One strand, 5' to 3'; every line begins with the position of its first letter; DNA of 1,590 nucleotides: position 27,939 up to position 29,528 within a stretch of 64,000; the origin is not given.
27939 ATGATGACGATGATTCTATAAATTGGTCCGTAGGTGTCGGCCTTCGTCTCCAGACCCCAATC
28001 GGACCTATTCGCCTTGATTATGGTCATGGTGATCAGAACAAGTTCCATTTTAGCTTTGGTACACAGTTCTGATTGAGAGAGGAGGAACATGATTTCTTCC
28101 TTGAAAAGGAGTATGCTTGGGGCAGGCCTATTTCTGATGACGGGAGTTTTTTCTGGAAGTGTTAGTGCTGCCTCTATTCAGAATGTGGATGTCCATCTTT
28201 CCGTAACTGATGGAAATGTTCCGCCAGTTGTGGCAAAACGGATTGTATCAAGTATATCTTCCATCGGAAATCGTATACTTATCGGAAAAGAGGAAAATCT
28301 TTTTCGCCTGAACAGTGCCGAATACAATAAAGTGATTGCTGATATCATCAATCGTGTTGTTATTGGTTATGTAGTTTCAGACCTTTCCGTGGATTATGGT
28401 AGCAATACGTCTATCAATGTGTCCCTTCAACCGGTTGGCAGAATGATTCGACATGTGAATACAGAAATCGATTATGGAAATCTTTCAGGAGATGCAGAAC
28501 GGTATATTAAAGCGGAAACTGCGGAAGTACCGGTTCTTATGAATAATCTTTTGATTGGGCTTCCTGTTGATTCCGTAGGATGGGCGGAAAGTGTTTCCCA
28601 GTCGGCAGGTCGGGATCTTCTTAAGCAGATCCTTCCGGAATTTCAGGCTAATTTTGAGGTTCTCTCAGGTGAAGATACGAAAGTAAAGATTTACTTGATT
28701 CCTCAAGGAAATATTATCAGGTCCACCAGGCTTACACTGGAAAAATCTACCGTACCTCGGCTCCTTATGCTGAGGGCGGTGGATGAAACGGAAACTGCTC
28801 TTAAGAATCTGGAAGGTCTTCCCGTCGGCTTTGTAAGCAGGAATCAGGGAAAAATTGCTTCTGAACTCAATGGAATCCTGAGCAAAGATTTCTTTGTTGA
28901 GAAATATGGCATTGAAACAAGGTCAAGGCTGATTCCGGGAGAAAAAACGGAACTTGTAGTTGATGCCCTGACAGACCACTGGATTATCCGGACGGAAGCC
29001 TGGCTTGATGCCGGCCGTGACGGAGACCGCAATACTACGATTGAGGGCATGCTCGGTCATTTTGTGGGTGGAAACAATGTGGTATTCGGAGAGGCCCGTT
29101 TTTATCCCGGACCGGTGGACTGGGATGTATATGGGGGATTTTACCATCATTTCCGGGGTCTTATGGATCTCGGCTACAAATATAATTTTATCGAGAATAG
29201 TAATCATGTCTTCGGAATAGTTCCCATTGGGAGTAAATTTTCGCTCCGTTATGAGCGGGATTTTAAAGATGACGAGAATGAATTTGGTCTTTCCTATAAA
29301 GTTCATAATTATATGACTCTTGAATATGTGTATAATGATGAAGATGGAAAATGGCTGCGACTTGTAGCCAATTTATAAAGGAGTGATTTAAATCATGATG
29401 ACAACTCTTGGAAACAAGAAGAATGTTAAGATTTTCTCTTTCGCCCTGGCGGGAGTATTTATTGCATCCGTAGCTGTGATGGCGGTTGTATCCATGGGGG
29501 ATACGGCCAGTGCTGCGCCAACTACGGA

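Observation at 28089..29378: Uncharacterised protein directly after bamA with an exact 90-residue tandem periodicity and an OMP-like C-terminus: a candidate new BAM/TAM-associated component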

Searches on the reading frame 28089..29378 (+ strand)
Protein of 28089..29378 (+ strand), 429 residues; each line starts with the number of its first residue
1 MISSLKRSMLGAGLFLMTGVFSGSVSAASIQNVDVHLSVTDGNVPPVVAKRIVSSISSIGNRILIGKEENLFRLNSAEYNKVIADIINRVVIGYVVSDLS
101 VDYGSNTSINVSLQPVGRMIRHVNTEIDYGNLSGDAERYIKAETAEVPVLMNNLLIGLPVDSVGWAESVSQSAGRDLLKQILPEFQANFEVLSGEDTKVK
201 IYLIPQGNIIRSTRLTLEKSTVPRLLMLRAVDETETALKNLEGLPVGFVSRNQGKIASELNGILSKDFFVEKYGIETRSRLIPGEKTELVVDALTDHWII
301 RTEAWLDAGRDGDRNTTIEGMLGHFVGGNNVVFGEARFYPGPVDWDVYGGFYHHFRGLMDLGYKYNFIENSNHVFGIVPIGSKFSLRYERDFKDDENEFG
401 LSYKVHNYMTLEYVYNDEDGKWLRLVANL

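Call 3: search_protein_families(library=pfam, proteins=[window:28089-29378:+], max_evalue=0.01)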
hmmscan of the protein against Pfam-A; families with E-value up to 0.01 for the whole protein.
window:28089-29378:+ (429 aa): 0 families

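Call 4: search_protein_families(library=ncbifam, proteins=[window:28089-29378:+], max_evalue=0.01)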
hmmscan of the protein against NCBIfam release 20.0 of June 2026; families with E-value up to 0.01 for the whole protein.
window:28089-29378:+ (429 aa): 0 families

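Call 5: find_homologous_proteins(query=window:28089-29375:+, max_evalue=0.001)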
Query window:28089-29375:+ (429 aa): 164 proteins with E <= 0.001 among 8000 candidates; the best 120 are listed.
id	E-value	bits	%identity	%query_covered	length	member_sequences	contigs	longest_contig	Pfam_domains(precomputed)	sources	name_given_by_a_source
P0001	2.2e-280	947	99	100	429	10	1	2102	-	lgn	-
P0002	3.4e-258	874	90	100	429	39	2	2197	-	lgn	-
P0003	2.3e-256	868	90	100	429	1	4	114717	-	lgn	-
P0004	3.4e-213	726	73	100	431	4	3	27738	-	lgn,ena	-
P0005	1.5e-206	704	71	100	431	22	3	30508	-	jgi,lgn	jgi:hypothetical protein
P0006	1.5e-206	704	71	100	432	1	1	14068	-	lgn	-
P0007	1.6e-206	704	71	100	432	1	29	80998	-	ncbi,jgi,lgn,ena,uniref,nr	ncbi:Tat pathway signal sequence [uncultured Dialister sp.]|jgi:hypothetical protein|uniref:Tat path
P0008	2.3e-206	704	71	100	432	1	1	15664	-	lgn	-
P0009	4.6e-206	703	71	100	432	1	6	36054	-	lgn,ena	-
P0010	6.0e-206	702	71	100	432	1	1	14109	-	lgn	-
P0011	8.6e-206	702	71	100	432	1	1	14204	-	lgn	-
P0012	1.6e-205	701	71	100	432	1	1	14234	-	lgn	-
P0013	2.0e-205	701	71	100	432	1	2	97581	-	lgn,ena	-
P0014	2.2e-205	700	71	100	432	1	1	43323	-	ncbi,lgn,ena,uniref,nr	ncbi:Tat pathway signal sequence [uncultured Dialister sp.]|uniref:Tat pathway signal sequence n=1 T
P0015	2.7e-205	700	70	100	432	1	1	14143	-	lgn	-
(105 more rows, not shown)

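Call 20: find_related_loci(query=A1, collection=genome_contigs, flank=6000)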
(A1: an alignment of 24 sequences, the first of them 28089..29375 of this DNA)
Query A1 (429 aa) in genome_contigs; peptide patterns used: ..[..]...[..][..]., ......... (x = any residue, [..] = any of these).
96 stretches matched a pattern; 44 encode a relative of the query (tblastn E <= 1e-3); 43 distinct loci.
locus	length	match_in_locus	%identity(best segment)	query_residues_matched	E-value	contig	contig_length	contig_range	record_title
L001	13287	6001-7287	90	1-429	0e+0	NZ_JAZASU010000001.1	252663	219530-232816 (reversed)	MAG: Dialister sp. isolate R34_purified_bin37 k141_1728843_length_252663_cov_18.0003, whole genome shotgun sequence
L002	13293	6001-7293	71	1-429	0e+0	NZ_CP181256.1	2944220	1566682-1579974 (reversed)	MAG: Dialister sp. isolate UW_FK_DIAL1_1 chromosome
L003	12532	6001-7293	70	1-429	0e+0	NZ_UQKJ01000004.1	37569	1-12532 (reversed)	Uncultured Dialister sp. isolate UMGS370, whole genome shotgun sequence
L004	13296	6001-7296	71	1-429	0e+0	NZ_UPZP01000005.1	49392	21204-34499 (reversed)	Uncultured Dialister sp. isolate UMGS61, whole genome shotgun sequence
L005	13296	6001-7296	69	1-429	0e+0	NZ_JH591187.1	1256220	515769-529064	Dialister succinatiphilus YIT 11850 supercont1.1, whole genome shotgun sequence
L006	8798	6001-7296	69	1-429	0e+0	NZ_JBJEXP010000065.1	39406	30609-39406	MAG: Dialister sp. isolate LOHA30_bin.013 NODE_329_length_39406_cov_8.571066, whole genome shotgun sequence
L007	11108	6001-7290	69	1-429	0e+0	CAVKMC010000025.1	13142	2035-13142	Agathobacter sp. isolate H07689-L1_cleanbin_000019 genome assembly, contig: Spades_H07689-L1_contig_2531, whole genome s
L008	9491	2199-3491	66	1-429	0e+0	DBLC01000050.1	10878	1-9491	MAG TPA_asm: Dialister sp. UBA734 UBA734_contig_4671, whole genome shotgun sequence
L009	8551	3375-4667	65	1-429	0e+0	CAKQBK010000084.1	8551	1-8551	MAG: uncultured Dialister sp. isolate REFINED_METABAT215_TOP10_CONTIGS_1500_ASSEMBLY_K77_MERGED__Nepal_MoBio_Fiber-Hadza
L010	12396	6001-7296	69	1-429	0e+0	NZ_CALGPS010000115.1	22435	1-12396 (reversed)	MAG: uncultured Dialister sp. isolate SRR7658648_bin.83_CONCOCT_v1.1_MAG ERZ1034920.811, whole genome shotgun sequence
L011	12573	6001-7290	67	1-429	0e+0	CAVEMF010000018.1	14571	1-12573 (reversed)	Ruminococcus bromii isolate H07649-L1_cleanbin_000011 genome assembly, contig: Spades_H07649-L1_contig_2820, whole genom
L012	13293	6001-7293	65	1-429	0e+0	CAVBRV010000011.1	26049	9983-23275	Paludibacteraceae bacterium isolate H07622-L1_cleanbin_000032 genome assembly, contig: Spades_H07622-L1_contig_986, whol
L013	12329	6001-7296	69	1-429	0e+0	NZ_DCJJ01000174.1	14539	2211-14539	MAG: Dialister sp. UBA1703 UBA1703_contig_13388, whole genome shotgun sequence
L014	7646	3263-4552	67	1-429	0e+0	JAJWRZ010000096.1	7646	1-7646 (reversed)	MAG: Dialister sp. isolate B5_5.fa NODE_2624_length_7646_cov_6.912396, whole genome shotgun sequence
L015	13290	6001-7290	68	1-429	0e+0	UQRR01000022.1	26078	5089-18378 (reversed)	uncultured Dialister sp. isolate UMGS571 genome assembly, contig: NODE_322_length_26078_cov_6.785277, whole genome shotg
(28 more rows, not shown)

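Call 22: search_protein_representatives(alignment_id=A1)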
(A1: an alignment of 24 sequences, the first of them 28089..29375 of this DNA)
Query: 24 sequences, 432 profile positions. Proteins with E-value up to 0.001 (for the whole library): 272; up to 1e-10: 208; up to 1e-30: 101. The best 150 are listed.
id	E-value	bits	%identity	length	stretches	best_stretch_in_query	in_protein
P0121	1.7e-201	686.1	-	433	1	8-432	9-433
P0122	8.1e-104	364.2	-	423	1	17-430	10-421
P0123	6.7e-103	361.2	-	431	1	13-432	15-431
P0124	4.3e-98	345.3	-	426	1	14-430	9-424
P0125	4.1e-97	342.1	-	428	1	14-430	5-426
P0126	2.1e-96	339.8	-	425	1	15-430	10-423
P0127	6.5e-96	338.2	-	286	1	24-247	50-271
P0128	1.5e-91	323.8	-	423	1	13-430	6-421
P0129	1.2e-89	317.5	-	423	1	18-430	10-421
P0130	4.9e-88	312.2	-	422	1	21-430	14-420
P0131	1.2e-86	307.6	-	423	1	17-430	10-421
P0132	2.6e-84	300.0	-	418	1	24-431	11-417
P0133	1.1e-83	297.8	-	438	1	21-431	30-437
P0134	1.6e-82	294.0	-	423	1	14-430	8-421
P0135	3.2e-81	289.8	-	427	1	17-432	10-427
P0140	4.3e-76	272.9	-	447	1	17-429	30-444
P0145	1.6e-73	264.4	-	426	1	15-431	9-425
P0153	4.2e-67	243.3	-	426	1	10-431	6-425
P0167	2.6e-55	204.4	-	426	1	14-430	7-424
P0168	4.0e-54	200.5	-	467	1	12-429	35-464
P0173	6.2e-50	186.7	-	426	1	13-432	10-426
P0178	5.8e-47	176.9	-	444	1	16-432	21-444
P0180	3.0e-43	164.7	-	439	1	11-432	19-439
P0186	7.8e-42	160.0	-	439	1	13-432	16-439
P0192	5.0e-39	150.7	-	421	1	15-432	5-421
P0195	2.5e-38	148.4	-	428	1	10-431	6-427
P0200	4.2e-36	141.1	-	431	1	4-427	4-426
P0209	2.2e-34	135.4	-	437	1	32-418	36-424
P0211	3.6e-34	134.7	-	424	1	14-429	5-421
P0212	6.0e-34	134.0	-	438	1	12-432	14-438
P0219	1.7e-31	125.9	-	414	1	34-432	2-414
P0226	1.5e-29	119.5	-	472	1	14-363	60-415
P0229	4.3e-29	118.0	-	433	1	11-432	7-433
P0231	6.5e-29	117.4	-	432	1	10-432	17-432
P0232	7.5e-29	117.2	-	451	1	29-432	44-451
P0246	1.3e-25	106.5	-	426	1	14-431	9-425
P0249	2.0e-25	105.9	-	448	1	13-427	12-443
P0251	7.5e-25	104.0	-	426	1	19-432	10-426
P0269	1.5e-19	86.6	-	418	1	22-431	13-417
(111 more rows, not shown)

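Call 23: predict_structure(alignment_id=A1)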
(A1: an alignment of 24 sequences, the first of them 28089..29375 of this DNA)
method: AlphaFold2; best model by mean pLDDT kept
length: 429 residues; sequences in the alignment: 24
mean_pLDDT: 85.1   pTM: 0.69
mean pLDDT of the five models: 85.1, 84.0, 81.7, 79.2, 75.0
residues with pLDDT >= 90: 181; 70-90: 209; 50-70: 11; < 50: 28
segments of 3 or more residues with pLDDT < 50: 1-26
pLDDT, mean of each block of 10 residues (from residue 1): 41 40 55 87 79 86 85 85 85 85 89 86 92 89 94 88 79 91 94 91 94 89 81 93 96 96 93 89 96 85 78 70 87 90 87 88 94 94 91 91 87 87 85
secondary structure, 60 per line:
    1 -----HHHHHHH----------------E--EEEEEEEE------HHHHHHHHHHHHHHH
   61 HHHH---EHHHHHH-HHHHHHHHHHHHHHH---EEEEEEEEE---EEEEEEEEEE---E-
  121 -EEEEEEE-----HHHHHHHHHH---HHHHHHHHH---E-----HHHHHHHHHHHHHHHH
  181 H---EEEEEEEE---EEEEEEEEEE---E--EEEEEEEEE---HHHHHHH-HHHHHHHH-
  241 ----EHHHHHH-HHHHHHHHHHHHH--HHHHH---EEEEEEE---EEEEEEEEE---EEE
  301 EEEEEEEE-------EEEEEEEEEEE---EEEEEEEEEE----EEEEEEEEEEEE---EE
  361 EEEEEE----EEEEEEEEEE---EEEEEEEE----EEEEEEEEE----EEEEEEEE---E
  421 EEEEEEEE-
elements in order: H6-12 E32-39 H46-64 H69-74 H76-90 E94-102 E106-115 E122-128 H134-143 H147-155 H165-181 E185-192 E196-205 E212-220 H224-230 H232-239 H246-251 H253-265 H268-272 E276-282 E286-294 E298-308 E316-326 E330-339 E344-355 E359-366 E371-380 E384-391 E396-404 E409-416 E420-428

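Call 25: list_cluster_members(proteins=[P0124, P0145, P0153, P0167, P0173, P0246, P0251, P0122, P0123, P0125])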
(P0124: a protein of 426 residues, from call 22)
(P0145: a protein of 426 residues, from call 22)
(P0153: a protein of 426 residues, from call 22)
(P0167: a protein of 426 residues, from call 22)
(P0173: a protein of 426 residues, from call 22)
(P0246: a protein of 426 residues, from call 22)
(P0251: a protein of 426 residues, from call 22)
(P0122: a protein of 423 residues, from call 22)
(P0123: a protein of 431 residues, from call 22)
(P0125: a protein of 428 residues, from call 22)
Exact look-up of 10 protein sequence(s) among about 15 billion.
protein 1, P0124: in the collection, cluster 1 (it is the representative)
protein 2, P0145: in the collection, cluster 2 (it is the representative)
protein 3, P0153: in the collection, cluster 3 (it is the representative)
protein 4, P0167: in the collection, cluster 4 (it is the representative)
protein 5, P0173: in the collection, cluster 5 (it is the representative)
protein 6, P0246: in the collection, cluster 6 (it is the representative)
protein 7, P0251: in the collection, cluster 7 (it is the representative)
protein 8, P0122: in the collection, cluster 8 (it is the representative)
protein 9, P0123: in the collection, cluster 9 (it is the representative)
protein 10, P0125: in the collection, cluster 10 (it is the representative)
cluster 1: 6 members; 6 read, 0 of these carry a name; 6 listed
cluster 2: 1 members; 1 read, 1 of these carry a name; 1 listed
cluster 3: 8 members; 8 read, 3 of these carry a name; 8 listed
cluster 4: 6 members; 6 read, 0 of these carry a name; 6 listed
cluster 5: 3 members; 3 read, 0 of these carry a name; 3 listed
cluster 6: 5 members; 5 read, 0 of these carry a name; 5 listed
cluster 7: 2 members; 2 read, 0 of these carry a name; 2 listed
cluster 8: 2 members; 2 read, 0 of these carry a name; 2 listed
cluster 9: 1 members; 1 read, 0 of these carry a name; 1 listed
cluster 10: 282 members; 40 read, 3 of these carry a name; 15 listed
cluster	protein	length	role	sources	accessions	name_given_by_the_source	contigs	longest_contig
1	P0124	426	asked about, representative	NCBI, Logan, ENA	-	-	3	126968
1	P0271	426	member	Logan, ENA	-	-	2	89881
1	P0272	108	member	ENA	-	-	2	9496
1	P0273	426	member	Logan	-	-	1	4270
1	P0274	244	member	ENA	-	-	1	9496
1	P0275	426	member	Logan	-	-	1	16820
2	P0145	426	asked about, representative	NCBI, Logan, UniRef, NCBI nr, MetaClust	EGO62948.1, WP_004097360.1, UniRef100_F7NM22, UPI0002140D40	hypothetical protein [Acetonema longum] | Uncharacterized protein n=1 Tax=Acetonema longum DSM 6540 TaxID=1009370 RepID=F7NM22_9FIRM | status=active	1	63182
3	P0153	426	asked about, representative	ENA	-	-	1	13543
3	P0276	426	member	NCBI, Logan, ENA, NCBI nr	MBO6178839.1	MAG: acylphosphatase [Selenomonadaceae bacterium] | acylphosphatase [Selenomonadaceae bacterium]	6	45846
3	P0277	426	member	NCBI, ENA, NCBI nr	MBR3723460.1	MAG: acylphosphatase [Selenomonadaceae bacterium] | acylphosphatase [Selenomonadaceae bacterium]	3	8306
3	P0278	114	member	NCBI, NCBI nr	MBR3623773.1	MAG: acylphosphatase, partial [Selenomonadaceae bacterium] | acylphosphatase [Selenomonadaceae bacterium]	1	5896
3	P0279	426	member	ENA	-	-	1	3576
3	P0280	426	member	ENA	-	-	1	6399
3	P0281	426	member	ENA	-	-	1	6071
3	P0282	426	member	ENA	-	-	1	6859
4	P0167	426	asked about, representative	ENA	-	-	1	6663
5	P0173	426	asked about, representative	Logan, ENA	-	-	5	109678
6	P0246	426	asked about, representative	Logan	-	-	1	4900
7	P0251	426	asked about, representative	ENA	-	-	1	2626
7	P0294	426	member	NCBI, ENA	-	-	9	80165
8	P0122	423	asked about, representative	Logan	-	-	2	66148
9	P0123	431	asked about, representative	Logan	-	-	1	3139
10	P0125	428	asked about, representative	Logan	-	-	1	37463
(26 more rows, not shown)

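Call 27: fold_search(model_id=the predicted structure, library=pdb)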
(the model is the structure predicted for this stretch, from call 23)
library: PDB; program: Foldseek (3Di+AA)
matches with E <= 10: 1281; with E <= 0.001: 61
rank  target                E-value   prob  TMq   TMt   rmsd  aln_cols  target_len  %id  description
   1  7nri_A                1.1e-10  1.00  0.15  0.10  25.7       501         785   10  Structure of the darobactin-bound E. coli BAM complex (BamABCDE) (released 2021-04-21)
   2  8bo2_A                1.7e-10  1.00  0.15  0.10  22.1       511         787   11  BAM-EspP complex structure with BamA-S425C/EspP-S1299C mutations in nanodisc (released 2023-04-26)
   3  8pzv_A                1.8e-10  1.00  0.15  0.10  25.3       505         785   10  Wait Complex: BAM bound Darobactin-B and Extended SurA (released 2024-09-25)
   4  8bwc_A                3.1e-10  1.00  0.16  0.11  21.6       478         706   11  E. coli BAM complex (BamABCDE) wild-type (released 2023-05-24)
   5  8us3                  3.3e-10  1.00  0.24  0.21  21.7       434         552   14  C2 Crystal structure of TamA from Pseudomonas aeruginosa at 3.1 Ang (released 2024-06-26)
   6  7bnq_A                3.7e-10  1.00  0.19  0.13  25.7       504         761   11  Lateral-closed conformation of the lid-locked BAM complex (BamA E435C S665C, BamBDCE) by cryoEM (released 2021-06-02)
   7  8us1                  3.9e-10  1.00  0.26  0.23  20.8       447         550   13  P21 Crystal structure of TamA from Pseudomonas aeruginosa at 2.6 Ang (released 2024-06-26)
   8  8us2_A                7.7e-10  1.00  0.26  0.22  19.8       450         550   13  P22121 Crystal structure of TamA from Pseudomonas aeruginosa at 3.95 Ang (released 2024-06-26)
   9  7tt4_A                8.1e-10  1.00  0.19  0.14  21.9       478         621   12  BamABCDE bound to substrate EspP class 6 (released 2022-03-30)
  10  9cmw_A                8.1e-10  1.00  0.17  0.12  24.5       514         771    8  The cryo-EM structure of BamACDE complex from Neisseria gonorrhoeae (released 2025-09-03)
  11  8sqa_A                1.0e-09  1.00  0.19  0.13  23.7       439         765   11  The cryo-EM structure of the EcBAM/EspP(beta8-12) complex (released 2024-05-08)
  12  5ayw_A                1.1e-09  1.00  0.16  0.10  25.6       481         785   11  Structure of a membrane complex (released 2016-02-24)
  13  6t1w_A                1.2e-09  1.00  0.18  0.12  23.1       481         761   11  Structure of E. coli BamA in complex with lipoprotein RcsF (released 2020-05-13)
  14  8pzu_A                1.7e-09  1.00  0.16  0.10  25.5       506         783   11  Wait Complex: BAM bound Darobactin-B and Compact SurA (released 2024-09-25)
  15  9mge_A                1.8e-09  1.00  0.18  0.12  23.9       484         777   10  beta-barrel assembly machine from Escherichia coli in an early state of substrate assembly (released 2025-12-17)
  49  6j09                  4.1e-05  0.99  0.17  0.20  13.4       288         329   15  Crystal structure of Haemophilus Influenzae BamA POTRA1-4 (released 2019-10-30)
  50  2qdf                  5.7e-05  0.99  0.17  0.21  14.6       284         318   11  Structure of N-terminal domain of E. Coli YaeT (released 2007-09-04)
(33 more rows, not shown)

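Call 31: find_encoding_contigs(protein=P0145, flank=6000, max_places=2)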
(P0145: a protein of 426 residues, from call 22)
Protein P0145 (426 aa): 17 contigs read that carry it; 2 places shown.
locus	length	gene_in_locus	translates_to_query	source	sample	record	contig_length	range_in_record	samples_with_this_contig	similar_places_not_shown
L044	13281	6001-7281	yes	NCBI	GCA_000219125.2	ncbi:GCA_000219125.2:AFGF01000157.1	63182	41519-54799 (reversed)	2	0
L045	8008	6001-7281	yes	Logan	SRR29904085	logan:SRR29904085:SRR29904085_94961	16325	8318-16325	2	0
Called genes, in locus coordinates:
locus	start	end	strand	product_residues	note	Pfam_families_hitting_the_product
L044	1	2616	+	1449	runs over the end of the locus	PF05359:DUF748, PF13116:YhdP (faint), PF27051:TamB_N (weak), PF04357:TamB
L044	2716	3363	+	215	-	PF04542:Sigma70_r2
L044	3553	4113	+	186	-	-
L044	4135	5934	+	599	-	PF07244:POTRA, PF08478:POTRA_1 (faint), PF25282:POTRA1_3_Toc75 (faint), PF07244:POTRA, PF08479:POTRA_2 (weak), PF07244:POTRA, PF01103:Omp85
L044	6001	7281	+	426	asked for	-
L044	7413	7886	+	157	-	PF03938:OmpH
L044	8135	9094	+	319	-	PF03938:OmpH (faint)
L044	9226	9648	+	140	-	PF03938:OmpH (weak)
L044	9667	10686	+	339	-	PF04613:LpxD, PF25084:LbH_EIF2B, PF25087:GMPPB_C (faint), PF00132:Hexapep, PF14602:Hexapep_2 (faint), PF00132:Hexapep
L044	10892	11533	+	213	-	PF06082:YjbH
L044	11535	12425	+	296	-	PF03279:Lip_A_acyltrans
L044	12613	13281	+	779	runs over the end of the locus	-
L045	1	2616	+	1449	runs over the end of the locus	PF05359:DUF748, PF13116:YhdP (faint), PF27051:TamB_N (weak), PF04357:TamB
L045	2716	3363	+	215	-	PF04542:Sigma70_r2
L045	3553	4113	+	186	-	-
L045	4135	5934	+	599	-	PF07244:POTRA, PF08478:POTRA_1 (faint), PF25282:POTRA1_3_Toc75 (faint), PF07244:POTRA, PF08479:POTRA_2 (weak), PF07244:POTRA, PF01103:Omp85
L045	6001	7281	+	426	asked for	-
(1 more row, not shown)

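Call 34: search_protein_families(library=pfam, proteins=[window:28089-29375:+, P0145, P0276], max_evalue=10)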
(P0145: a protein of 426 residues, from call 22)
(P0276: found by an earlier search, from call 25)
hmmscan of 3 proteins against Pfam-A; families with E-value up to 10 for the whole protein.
window:28089-29375:+ (429 aa): 1 family
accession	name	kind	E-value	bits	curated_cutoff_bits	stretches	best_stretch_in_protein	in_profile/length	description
PF23592.1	Cadherin_CELSR2_9th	-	0.15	12.6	36.8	1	60-109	44-93/100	CELSR2-like, ninth cadherin domain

P0145 (426 aa): 1 family
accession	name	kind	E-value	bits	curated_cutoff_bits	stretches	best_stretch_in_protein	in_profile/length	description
PF11587.13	Prion_bPrPp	-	0.8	9.9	24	1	6-22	6-22/28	Major prion protein bPrPp - N terminal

P0276 (426 aa): 5 families
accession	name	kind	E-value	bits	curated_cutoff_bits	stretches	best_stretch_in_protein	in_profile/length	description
PF14572.12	Pribosyl_synth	-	0.041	14.3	27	1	19-75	121-178/184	Phosphoribosyl synthetase-associated domain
PF06280.18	fn3_5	-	0.05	14.7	27.6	1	72-113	38-80/112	Fn3-like domain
PF19459.4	DUF5996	-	0.067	12.7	25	1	94-193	81-179/296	Family of unknown function (DUF5996)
PF21061.3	Reovirus_L2_7th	-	0.18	12.2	27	1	266-343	11-83/99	Reovirus core-spike protein lambda-2 (L2), 7th domain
PF22521.2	HypF_C_2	-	0.19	11.9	27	1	10-82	104-174/241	Carbamoyltransferase, Kae1-like Domain, second subdomain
